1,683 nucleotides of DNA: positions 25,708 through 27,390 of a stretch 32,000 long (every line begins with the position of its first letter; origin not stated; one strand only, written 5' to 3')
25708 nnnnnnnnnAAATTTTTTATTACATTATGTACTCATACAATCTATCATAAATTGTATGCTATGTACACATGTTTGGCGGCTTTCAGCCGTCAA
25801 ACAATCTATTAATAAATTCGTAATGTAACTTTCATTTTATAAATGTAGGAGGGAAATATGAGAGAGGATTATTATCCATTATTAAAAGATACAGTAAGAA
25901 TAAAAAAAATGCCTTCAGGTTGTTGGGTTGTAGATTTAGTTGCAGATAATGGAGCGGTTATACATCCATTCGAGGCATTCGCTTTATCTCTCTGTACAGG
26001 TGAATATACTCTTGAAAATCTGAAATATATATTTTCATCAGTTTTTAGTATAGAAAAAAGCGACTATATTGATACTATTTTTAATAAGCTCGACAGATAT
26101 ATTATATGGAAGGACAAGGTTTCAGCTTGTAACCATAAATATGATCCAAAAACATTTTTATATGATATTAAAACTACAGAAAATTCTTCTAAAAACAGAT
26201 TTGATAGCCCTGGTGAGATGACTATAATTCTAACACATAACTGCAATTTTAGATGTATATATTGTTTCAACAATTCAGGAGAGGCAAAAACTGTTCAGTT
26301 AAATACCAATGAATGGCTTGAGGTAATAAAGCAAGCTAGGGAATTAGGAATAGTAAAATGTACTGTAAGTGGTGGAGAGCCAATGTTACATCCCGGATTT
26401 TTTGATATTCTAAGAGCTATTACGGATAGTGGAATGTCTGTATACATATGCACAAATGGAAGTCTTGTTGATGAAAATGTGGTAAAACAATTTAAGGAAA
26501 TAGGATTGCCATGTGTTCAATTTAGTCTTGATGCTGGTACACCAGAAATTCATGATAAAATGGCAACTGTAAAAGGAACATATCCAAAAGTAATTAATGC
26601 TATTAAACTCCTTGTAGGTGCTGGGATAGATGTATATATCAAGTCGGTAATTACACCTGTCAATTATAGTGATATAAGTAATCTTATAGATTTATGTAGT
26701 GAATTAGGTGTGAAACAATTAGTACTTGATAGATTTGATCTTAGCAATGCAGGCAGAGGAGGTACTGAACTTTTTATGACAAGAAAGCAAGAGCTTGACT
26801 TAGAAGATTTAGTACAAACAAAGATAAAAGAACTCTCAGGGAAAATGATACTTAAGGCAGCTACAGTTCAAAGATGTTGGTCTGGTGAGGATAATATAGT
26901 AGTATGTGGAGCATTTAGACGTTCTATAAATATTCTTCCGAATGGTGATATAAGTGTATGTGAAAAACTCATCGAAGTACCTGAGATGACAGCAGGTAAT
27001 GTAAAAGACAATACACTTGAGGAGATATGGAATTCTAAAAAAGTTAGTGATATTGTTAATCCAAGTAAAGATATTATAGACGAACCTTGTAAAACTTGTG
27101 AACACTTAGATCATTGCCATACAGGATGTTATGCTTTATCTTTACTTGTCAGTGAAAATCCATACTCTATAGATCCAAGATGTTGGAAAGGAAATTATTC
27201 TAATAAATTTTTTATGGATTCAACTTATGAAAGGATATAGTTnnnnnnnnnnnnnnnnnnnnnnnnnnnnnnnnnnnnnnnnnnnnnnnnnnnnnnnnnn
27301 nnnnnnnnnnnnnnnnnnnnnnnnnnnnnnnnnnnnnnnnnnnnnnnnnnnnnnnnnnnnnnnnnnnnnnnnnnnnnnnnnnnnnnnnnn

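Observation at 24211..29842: Candidate uncharacterised radical-SAM RiPP system: cytoplasmic subtilase, Cys/Pro-rich precursor, two RRE-rSAM-SPASM paralogues, metallophosphoesterase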

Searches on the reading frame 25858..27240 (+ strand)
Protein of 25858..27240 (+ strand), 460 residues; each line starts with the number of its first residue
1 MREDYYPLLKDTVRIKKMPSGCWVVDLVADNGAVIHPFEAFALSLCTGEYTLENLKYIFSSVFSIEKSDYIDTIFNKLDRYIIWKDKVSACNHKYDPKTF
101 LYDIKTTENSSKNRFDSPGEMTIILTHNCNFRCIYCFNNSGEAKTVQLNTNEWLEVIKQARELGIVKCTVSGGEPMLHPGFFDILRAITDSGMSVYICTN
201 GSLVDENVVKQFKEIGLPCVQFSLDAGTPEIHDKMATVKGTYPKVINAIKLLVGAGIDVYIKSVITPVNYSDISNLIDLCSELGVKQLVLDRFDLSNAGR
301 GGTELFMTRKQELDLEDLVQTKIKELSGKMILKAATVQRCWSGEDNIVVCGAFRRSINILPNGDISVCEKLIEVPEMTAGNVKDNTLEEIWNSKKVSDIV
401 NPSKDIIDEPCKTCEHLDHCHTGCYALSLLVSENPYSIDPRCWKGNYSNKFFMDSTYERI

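Call 3: search_protein_families(library=pfam, proteins=[window:25858-27240:+], max_evalue=0.01)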
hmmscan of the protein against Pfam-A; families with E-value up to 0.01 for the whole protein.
window:25858-27240:+ (460 aa): 4 families
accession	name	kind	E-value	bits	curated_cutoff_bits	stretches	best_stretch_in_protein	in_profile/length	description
PF04055.27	Radical_SAM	-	3.9e-31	108.9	29.5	1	123-279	1-165/166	Radical SAM superfamily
PF13186.11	SPASM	-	1.2e-11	45.1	21.5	1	350-415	1-67/67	Iron-sulfur cluster-binding domain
PF13353.11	Fer4_12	-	1.8e-06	28.7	22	1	118-215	4-105/137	4Fe-4S single cluster domain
PF13344.12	Hydrolase_6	-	0.0024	18.3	27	0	178-218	16-57/101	Haloacid dehalogenase-like hydrolase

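Call 4: search_protein_families(library=ncbifam, proteins=[window:25858-27240:+], max_evalue=0.01)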
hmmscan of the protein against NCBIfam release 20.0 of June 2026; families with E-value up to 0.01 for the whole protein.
window:25858-27240:+ (460 aa): 100 families (the best 25 are shown)
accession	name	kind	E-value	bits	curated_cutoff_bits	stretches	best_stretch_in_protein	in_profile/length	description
TIGR02109.1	PQQ_syn_pqqE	equivalog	3.8e-46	157.7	381.35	1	116-452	4-340/358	pyrroloquinoline quinone biosynthesis protein PqqE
TIGR03962.1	mycofact_rSAM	equivalog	4.2e-45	154.4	265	1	115-446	8-335/339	mycofactocin radical SAM maturase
TIGR04303.1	GeoRSP_rSAM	equivalog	8.7e-43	147.1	400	1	122-443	8-325/325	GeoRSP system radical SAM/SPASM protein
NF045574.1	sacti_mat_StsB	exception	2.5e-35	122.2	625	1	124-429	101-400/466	StsB family radical SAM/SPASM domain sactipeptide maturase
TIGR04251.1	SCM_rSAM_ScmF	equivalog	8.5e-35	120.8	400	1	123-442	8-339/353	SynChlorMet cassette radical SAM/SPASM protein ScmF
TIGR04545.1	rSAM_ahbD_hemeb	equivalog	1.6e-32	113.3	500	1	125-320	6-199/339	heme b synthase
TIGR04250.1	SCM_rSAM_ScmE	equivalog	2.8e-32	112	400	2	118-294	2-175/358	SynChlorMet cassette radical SAM/SPASM protein ScmE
TIGR04054.1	rSAM_NirJ1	equivalog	6.7e-32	110.6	650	2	124-303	41-218/387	putative heme d1 biosynthesis radical SAM protein NirJ1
TIGR04546.1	rSAM_ahbC_deAc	equivalog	3.1e-31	108.5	650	1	125-321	45-241/390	12,18-didecarboxysiroheme deacetylase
TIGR04051.1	rSAM_NirJ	equivalog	3.2e-31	108.6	515.45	1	125-303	8-184/354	heme d1 biosynthesis radical SAM protein NirJ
NF050035.1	rSAM_WgK_link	exception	3.9e-31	108.3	650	2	114-288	4-179/367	radical SAM/SPASM peptide maturase WgkB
TIGR04055.1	rSAM_NirJ2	equivalog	2.7e-30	106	500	1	126-430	7-309/326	putative heme d1 biosynthesis radical SAM protein NirJ2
TIGR02668.1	moaA_archaeal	equivalog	1.9e-29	102.6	325.25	1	121-302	12-193/303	GTP 3',8-cyclase MoaA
TIGR04347.1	pseudo_SAM_Halo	equivalog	4.9e-29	101.8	525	2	123-300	42-219/390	TIGR04347 family pseudo-SAM/SPASM protein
TIGR03913.1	rad_SAM_trio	equivalog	2.4e-28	98.8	591.75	1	121-429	21-340/477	GDL motif peptide-associated radical SAM/SPASM maturase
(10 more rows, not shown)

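Call 9: find_homologous_proteins(query=window:25858-27240:+, max_evalue=1e-10)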
Query window:25858-27240:+ (460 aa): 127 proteins with E <= 1e-10 among 8000 candidates; the best 120 are listed.
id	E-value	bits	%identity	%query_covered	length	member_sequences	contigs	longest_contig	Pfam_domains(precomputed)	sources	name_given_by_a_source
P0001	0.0e+0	1067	100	100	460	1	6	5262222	PF13186.12,PF04055.28,PF13353.12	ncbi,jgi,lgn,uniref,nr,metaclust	ncbi:radical SAM/SPASM domain-containing protein [Clostridium cellulovorans]|uniref:Radical SAM doma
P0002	3.0e-228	776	70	100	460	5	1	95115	PF13186.12,PF04055.28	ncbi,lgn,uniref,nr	ncbi:radical SAM protein [Clostridium felsineum]|uniref:radical SAM/SPASM domain-containing protein 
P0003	6.0e-174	597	56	96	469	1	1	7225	PF13186.12,PF04055.28,PF13353.12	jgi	jgi:pyrroloquinoline quinone biosynthesis protein E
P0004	5.2e-171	588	55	98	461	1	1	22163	PF13186.12,PF04055.28,PF13353.12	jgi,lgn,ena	-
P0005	3.9e-169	581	54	98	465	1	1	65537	PF13186.12,PF04055.28,PF13353.12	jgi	jgi:pyrroloquinoline quinone biosynthesis protein E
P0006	4.6e-168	578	54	97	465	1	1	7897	PF13186.12,PF04055.28,PF13353.12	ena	-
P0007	2.3e-159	549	54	95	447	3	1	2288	PF13186.12,PF04055.28,PF13353.12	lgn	-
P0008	3.5e-154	532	48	99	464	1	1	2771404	PF13186.12,PF04055.28,PF13353.12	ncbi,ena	-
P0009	1.2e-151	524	49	98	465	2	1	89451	PF13186.12,PF04055.28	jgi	jgi:radical SAM protein with 4Fe4S-binding SPASM domain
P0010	6.1e-145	502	48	97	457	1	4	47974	PF13186.12,PF04055.28,PF13353.12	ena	-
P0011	1.0e-138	481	46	98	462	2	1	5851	PF13186.12,PF04055.28,PF13353.12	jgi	-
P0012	3.2e-137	476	44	98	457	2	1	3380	PF13186.12,PF04055.28,PF13353.12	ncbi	-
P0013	3.2e-137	476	45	96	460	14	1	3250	PF13186.12,PF04055.28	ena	-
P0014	7.4e-136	472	46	97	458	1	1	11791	PF13186.12,PF04055.28,PF13353.12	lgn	-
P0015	1.9e-135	470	44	99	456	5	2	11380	PF13186.12,PF04055.28,PF13353.12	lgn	-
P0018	3.0e-134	466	44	98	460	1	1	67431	PF13186.12,PF04055.28,PF13353.12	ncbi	-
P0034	1.6e-130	454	44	98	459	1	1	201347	PF13186.12,PF04055.28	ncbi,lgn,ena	-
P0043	3.2e-124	433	44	97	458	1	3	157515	PF13186.12,PF04055.28,PF13353.12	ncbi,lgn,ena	-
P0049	4.4e-100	354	39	96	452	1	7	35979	PF13186.12,PF04055.28,PF13353.12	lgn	-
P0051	2.1e-63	233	32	95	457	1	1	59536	PF13186.12,PF04055.28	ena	-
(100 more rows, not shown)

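Call 14: find_related_loci(query=A1, collection=genome_contigs, flank=8000)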
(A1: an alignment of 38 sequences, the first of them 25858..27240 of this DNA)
Query A1 (460 aa) in genome_contigs; peptide patterns used: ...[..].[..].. (x = any residue, [..] = any of these).
600 stretches matched a pattern (row limit reached: there are more); 536 encode a relative of the query (tblastn E <= 1e-3); the best 80 are kept; 80 distinct loci.
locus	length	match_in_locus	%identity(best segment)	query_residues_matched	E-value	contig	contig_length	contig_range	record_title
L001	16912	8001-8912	26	129-443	8e-27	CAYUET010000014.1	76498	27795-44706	MAG TPA_asm: uncultured bacterium isolate SRP192927_co3_253 genome assembly, contig: NODE_511_length_76498_cov_6.455006,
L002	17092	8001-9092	24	85-460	3e-26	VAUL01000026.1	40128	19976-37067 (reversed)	MAG: Deltaproteobacteria bacterium isolate D1FN1.001 NODE_26_length_40128_cov_36.5622_ID_3658357, whole genome shotgun s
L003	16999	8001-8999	26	115-446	6e-25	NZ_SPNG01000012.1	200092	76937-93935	Rhodococcus sp. 1R11 NODE_12_length_200092_cov_58.592924, whole genome shotgun sequence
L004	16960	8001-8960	29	105-427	9e-24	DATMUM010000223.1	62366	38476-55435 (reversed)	MAG TPA_asm: Mobilitalea sp. isolate SMAG_U13040 k141_19848, whole genome shotgun sequence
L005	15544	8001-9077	22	104-442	3e-23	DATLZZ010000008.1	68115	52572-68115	MAG TPA_asm: Candidatus Xenobia bacterium isolate SMAG_U13312 k141_327856, whole genome shotgun sequence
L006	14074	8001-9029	25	101-445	7e-20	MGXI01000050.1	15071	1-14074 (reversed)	MAG: Gammaproteobacteria bacterium GWF2_41_13 gwf2_scaffold_4706, whole genome shotgun sequence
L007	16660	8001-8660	26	91-293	5e-18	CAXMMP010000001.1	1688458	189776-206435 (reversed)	MAG: uncultured Granulicella sp. isolate 41850050-34d7-45fd-8fb6-71dcb2dcf796 genome assembly, contig: contig_1, whole g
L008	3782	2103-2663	28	120-300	6e-18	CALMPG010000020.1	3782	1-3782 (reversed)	MAG TPA_asm: uncultured Phycisphaerales bacterium isolate SRR2107171_bin.49_CONCOCT_v1.1_MAG genome assembly, contig: ER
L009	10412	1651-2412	30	92-349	8e-18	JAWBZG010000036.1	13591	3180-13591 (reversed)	MAG: Candidatus Bathyarchaeia archaeon isolate JZ-1_201901_bins_53 JZ-1_201901_bins_53_scaffold_36, whole genome shotgun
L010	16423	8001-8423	34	121-258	3e-16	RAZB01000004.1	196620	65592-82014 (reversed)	Bacterium D16-34 strain D16-34 Scaffold4_1, whole genome shotgun sequence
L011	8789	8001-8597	28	109-298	3e-16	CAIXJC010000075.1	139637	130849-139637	uncultured bacterium isolate LJ_bin-0783 genome assembly, contig: bin-0783:75/85, whole genome shotgun sequence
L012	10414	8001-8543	30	99-287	5e-16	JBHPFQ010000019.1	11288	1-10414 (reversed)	Patescibacteria group bacterium isolate SAG AM-311-K04 NODE_19_length_11288_cov_31.739607, whole genome shotgun sequence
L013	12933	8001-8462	32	120-265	6e-16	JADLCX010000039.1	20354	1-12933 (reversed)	MAG: Phycisphaerales bacterium isolate SJ249 c_000000460884, whole genome shotgun sequence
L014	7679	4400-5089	29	108-341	1e-15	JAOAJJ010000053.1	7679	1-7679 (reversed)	MAG: Candidatus Bathyarchaeota archaeon isolate SKW196 NODE_52_length_7679_cov_3.315575, whole genome shotgun sequence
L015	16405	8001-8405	33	125-256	1e-15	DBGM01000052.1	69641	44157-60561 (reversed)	MAG TPA_asm: Phycisphaerales bacterium UBA854 UBA854_contig_10832, whole genome shotgun sequence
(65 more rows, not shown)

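Call 15: find_encoding_contigs(protein=P0002, flank=8000, max_places=2)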
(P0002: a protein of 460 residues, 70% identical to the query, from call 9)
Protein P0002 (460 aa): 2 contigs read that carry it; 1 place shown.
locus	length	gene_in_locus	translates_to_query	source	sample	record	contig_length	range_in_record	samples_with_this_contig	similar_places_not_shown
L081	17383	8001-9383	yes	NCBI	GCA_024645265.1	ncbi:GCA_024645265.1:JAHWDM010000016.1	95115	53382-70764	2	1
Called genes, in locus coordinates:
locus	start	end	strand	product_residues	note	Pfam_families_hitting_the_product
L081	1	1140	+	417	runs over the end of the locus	PF12797:Fer4_2 (faint), PF12837:Fer4_6 (faint), PF00037:Fer4 (weak), PF13237:Fer4_10 (weak), PF14697:Fer4_21, PF12838:Fer4_7, PF13187:Fer4_9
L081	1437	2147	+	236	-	PF01794:Ferric_reduct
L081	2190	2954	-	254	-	PF12679:ABC2_membrane_2 (weak)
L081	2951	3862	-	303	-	PF00005:ABC_tran, PF13304:AAA_21 (weak), PF13732:DrrA1-3_C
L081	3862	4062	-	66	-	PF13396:PLDc_N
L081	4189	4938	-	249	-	PF12844:HTH_19 (weak), PF13560:HTH_31 (faint), PF01381:HTH_3, PF13443:HTH_26 (weak)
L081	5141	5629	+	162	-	-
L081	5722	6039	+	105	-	PF02518:HATPase_c, PF14501:HATPase_c_5 (weak)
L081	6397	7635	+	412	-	PF00082:Peptidase_S8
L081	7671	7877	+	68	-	-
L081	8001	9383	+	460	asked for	PF04055:Radical_SAM, PF13186:SPASM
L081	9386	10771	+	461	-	PF04055:Radical_SAM, PF13353:Fer4_12, PF13186:SPASM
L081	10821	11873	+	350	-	PF00149:Metallophos, PF12850:Metallophos_2 (faint)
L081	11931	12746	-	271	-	-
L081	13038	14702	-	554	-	PF00528:BPD_transp_1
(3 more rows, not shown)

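Call 17: find_encoding_contigs(protein=P0005, flank=8000, max_places=2)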
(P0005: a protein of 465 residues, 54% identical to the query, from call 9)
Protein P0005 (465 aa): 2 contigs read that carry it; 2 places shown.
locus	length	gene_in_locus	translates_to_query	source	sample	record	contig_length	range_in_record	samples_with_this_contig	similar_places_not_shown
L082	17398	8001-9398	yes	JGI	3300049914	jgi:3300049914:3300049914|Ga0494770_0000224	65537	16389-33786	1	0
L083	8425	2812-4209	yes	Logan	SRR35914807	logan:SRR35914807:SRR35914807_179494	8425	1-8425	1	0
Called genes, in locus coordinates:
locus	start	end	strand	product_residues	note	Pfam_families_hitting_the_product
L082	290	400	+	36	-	-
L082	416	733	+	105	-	-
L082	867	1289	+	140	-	PF01839:FG-GAP (faint), PF13517:FG-GAP_3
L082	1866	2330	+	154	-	PF01909:NTP_transf_2, PF18765:Polbeta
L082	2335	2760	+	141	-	PF01934:HepT-like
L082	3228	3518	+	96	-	-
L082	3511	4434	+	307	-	PF14683:CBM-like (faint)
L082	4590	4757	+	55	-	-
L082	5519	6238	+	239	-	PF12833:HTH_18, PF00165:HTH_AraC (weak)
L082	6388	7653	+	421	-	PF00082:Peptidase_S8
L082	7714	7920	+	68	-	-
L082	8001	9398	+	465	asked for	PF04055:Radical_SAM, PF13353:Fer4_12 (weak), PF13186:SPASM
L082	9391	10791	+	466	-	PF04055:Radical_SAM, PF13186:SPASM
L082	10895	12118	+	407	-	PF00149:Metallophos (weak)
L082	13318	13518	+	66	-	-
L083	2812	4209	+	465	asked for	PF04055:Radical_SAM, PF13353:Fer4_12 (weak), PF13186:SPASM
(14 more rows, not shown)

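Call 18: find_encoding_contigs(protein=P0008, flank=8000, max_places=2)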
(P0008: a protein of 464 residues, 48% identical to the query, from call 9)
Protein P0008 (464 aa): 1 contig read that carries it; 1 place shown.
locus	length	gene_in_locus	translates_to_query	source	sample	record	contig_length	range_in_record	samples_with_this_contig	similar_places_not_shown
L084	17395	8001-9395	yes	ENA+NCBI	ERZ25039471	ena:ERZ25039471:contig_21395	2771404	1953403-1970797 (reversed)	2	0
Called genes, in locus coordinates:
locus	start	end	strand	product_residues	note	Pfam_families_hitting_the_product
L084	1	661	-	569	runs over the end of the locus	-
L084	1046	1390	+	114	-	-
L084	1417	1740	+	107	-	PF13646:HEAT_2, PF03130:HEAT_PBS (weak)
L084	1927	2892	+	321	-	PF21755:DacZ_P, PF02457:DAC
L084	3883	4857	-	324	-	PF00149:Metallophos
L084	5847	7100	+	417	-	PF00082:Peptidase_S8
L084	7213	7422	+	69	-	-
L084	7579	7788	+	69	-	-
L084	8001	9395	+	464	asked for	PF04055:Radical_SAM, PF13353:Fer4_12 (weak), PF13186:SPASM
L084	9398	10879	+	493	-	PF04055:Radical_SAM, PF13186:SPASM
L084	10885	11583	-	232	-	PF20397:DUF6690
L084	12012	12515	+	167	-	PF09335:VTT_dom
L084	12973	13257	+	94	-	-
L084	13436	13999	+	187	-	PF01048:PNP_UDP_1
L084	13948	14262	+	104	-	PF01048:PNP_UDP_1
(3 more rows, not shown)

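Call 19: find_encoding_contigs(protein=P0018, flank=8000, max_places=2)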
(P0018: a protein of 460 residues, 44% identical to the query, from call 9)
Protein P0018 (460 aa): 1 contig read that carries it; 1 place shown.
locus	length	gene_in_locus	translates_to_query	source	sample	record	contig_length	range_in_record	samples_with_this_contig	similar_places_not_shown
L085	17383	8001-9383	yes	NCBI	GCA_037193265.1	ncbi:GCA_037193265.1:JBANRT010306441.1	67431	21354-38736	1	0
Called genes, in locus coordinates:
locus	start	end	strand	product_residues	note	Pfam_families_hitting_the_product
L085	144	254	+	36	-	-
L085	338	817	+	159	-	PF02561:FliS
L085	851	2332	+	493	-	PF02446:Glyco_hydro_77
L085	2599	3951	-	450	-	-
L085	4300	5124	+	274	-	-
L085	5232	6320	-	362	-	PF04392:ABC_sub_bind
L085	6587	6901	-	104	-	-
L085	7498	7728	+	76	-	-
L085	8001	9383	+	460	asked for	PF04055:Radical_SAM, PF13353:Fer4_12 (weak), PF13186:SPASM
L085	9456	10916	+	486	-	PF04055:Radical_SAM, PF13353:Fer4_12 (weak), PF13186:SPASM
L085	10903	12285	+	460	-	PF04055:Radical_SAM, PF13186:SPASM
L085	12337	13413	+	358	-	PF20551:DUF6765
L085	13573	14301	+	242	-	PF02463:SMC_N (faint), PF00005:ABC_tran, PF13304:AAA_21 (faint)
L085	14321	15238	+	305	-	PF01458:SUFBD_core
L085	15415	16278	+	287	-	PF02645:DegV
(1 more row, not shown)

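Call 22: find_encoding_contigs(protein=P0034, flank=8000, max_places=1)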
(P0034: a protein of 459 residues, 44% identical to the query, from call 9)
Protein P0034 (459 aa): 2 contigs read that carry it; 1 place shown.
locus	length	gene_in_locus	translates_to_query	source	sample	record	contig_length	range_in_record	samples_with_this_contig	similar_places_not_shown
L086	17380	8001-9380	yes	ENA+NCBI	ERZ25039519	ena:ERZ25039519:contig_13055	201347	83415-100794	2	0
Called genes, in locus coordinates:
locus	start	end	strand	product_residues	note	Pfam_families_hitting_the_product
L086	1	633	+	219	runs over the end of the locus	-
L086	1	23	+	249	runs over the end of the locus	-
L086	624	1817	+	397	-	PF07275:ArdA (weak)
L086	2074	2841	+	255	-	PF01507:PAPS_reduct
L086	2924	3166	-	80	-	-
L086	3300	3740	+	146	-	-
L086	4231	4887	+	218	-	-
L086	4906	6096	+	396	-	PF07275:ArdA (weak)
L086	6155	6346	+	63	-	-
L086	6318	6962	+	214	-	PF02661:Fic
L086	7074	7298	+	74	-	-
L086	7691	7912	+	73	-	-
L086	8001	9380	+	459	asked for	PF04055:Radical_SAM, PF13186:SPASM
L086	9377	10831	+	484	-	PF04055:Radical_SAM, PF13353:Fer4_12 (weak), PF13186:SPASM (weak)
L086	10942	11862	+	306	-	PF13353:Fer4_12 (faint), PF04055:Radical_SAM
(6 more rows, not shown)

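Call 23: find_encoding_contigs(protein=P0043, flank=8000, max_places=1)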
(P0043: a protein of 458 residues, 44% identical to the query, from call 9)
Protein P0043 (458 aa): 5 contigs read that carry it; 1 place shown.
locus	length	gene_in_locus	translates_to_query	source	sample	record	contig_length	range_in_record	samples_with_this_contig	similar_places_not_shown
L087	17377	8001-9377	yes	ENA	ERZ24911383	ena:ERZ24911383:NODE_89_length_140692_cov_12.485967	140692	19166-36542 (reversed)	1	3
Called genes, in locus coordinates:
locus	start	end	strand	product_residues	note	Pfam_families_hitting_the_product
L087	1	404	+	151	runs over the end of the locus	PF00636:Ribonuclease_3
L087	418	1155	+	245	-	PF08032:SpoU_sub_bind, PF00588:SpoU_methylase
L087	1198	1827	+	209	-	PF04542:Sigma70_r2, PF08281:Sigma70_r4_2 (weak)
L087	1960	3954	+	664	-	PF02743:dCache_1, PF22673:MCP-like_PDC_1 (weak), PF17201:Cache_3-Cache_2, PF00672:HAMP (weak), PF00015:MCPsignal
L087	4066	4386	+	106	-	-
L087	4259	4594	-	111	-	PF02899:Phage_int_SAM_1 (weak)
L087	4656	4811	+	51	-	-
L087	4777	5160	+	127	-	-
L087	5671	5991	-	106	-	-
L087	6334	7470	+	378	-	PF20551:DUF6765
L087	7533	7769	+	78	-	-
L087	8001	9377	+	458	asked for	PF04055:Radical_SAM, PF13353:Fer4_12 (weak), PF13186:SPASM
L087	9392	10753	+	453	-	PF04055:Radical_SAM, PF13353:Fer4_12 (weak), PF13186:SPASM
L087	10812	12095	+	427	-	PF04055:Radical_SAM, PF13353:Fer4_12 (weak), PF13186:SPASM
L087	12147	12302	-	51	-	-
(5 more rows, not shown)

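Call 24: find_encoding_contigs(protein=P0049, flank=8000, max_places=1)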
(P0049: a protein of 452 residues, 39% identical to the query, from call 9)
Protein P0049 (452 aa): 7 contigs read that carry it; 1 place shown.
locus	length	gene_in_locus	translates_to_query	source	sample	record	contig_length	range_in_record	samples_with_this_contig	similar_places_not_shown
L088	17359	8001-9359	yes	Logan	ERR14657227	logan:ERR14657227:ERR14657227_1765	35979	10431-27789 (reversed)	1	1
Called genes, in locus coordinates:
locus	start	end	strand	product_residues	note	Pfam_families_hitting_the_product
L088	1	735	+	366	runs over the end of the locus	PF03845:Spore_permease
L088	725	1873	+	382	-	PF25198:Spore_GerAC_N, PF05504:Spore_GerAC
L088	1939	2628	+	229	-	PF09551:Spore_II_R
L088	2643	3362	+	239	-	PF01471:PG_binding_1, PF07486:Hydrolase_2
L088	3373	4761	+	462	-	PF20769:YPEB_N, PF14620:YPEB_PepSY1-2, PF03413:PepSY (weak)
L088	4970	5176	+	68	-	-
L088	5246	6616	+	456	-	PF04055:Radical_SAM, PF13353:Fer4_12 (weak)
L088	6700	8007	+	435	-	PF04055:Radical_SAM, PF13186:SPASM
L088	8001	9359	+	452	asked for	PF04055:Radical_SAM, PF13353:Fer4_12 (faint), PF13186:SPASM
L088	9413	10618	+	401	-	PF20551:DUF6765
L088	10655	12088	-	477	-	PF01266:DAO, PF00355:Rieske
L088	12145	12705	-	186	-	PF00300:His_Phos_1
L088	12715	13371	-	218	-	PF00702:Hydrolase, PF12710:HAD, PF13419:HAD_2, PF13242:Hydrolase_like (weak)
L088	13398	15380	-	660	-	PF02743:dCache_1, PF00672:HAMP (faint), PF18947:HAMP_2 (weak), PF00015:MCPsignal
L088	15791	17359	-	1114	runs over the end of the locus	PF21445:ADDB_N, PF27467:AddB_5th (weak), PF12705:PDDEXK_1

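Call 25: find_encoding_contigs(protein=P0051, flank=8000, max_places=1)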
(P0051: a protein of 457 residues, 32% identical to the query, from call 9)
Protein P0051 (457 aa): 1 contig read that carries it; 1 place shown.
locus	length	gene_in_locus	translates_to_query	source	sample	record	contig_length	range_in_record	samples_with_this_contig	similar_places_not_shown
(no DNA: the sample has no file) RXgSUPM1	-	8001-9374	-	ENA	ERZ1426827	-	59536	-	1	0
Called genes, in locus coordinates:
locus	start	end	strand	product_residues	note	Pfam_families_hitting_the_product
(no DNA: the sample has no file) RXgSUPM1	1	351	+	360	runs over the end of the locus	PF00723:Glyco_hydro_15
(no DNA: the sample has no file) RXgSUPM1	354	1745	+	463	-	PF00128:Alpha-amylase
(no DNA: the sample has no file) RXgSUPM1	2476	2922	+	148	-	-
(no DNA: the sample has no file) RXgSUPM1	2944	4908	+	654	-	PF02730:AFOR_N, PF01314:AFOR_C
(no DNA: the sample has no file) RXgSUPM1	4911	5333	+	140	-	PF00037:Fer4 (weak), PF13237:Fer4_10 (weak), PF12838:Fer4_7 (weak), PF13187:Fer4_9, PF13183:Fer4_8 (weak), PF00037:Fer4, PF14697:Fer4_21, PF12838:Fer4_7, +10 more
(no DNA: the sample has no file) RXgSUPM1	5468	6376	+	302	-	PF26550:Tricorn_2nd (faint)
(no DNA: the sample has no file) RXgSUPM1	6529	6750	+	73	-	PF04014:MazE_antitoxin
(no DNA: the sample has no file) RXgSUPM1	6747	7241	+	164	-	PF11848:DUF3368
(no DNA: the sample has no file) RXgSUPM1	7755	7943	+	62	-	-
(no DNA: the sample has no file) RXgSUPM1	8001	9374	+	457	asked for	PF04055:Radical_SAM, PF13186:SPASM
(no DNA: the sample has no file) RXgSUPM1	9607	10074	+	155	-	-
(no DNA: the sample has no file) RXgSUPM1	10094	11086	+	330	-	PF01073:3Beta_HSD, PF01370:Epimerase, PF02719:Polysacc_synt_2 (weak), PF04321:RmlD_sub_bind (weak), PF05368:NmrA (weak), PF07993:NAD_binding_4, PF13460:NAD_binding_10, PF16363:GDP_Man_Dehyd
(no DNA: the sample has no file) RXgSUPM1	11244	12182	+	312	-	PF19283:APEH_N (faint), PF26549:Tricorn_N, PF00930:DPPIV_N (faint), PF23381:Beta-prop_IFT122_1st (faint), PF26550:Tricorn_2nd, PF07676:PD40, PF26549:Tricorn_N, PF07676:PD40, +1 more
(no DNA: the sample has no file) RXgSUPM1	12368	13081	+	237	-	-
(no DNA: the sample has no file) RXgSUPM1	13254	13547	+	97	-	PF01402:RHH_1 (weak)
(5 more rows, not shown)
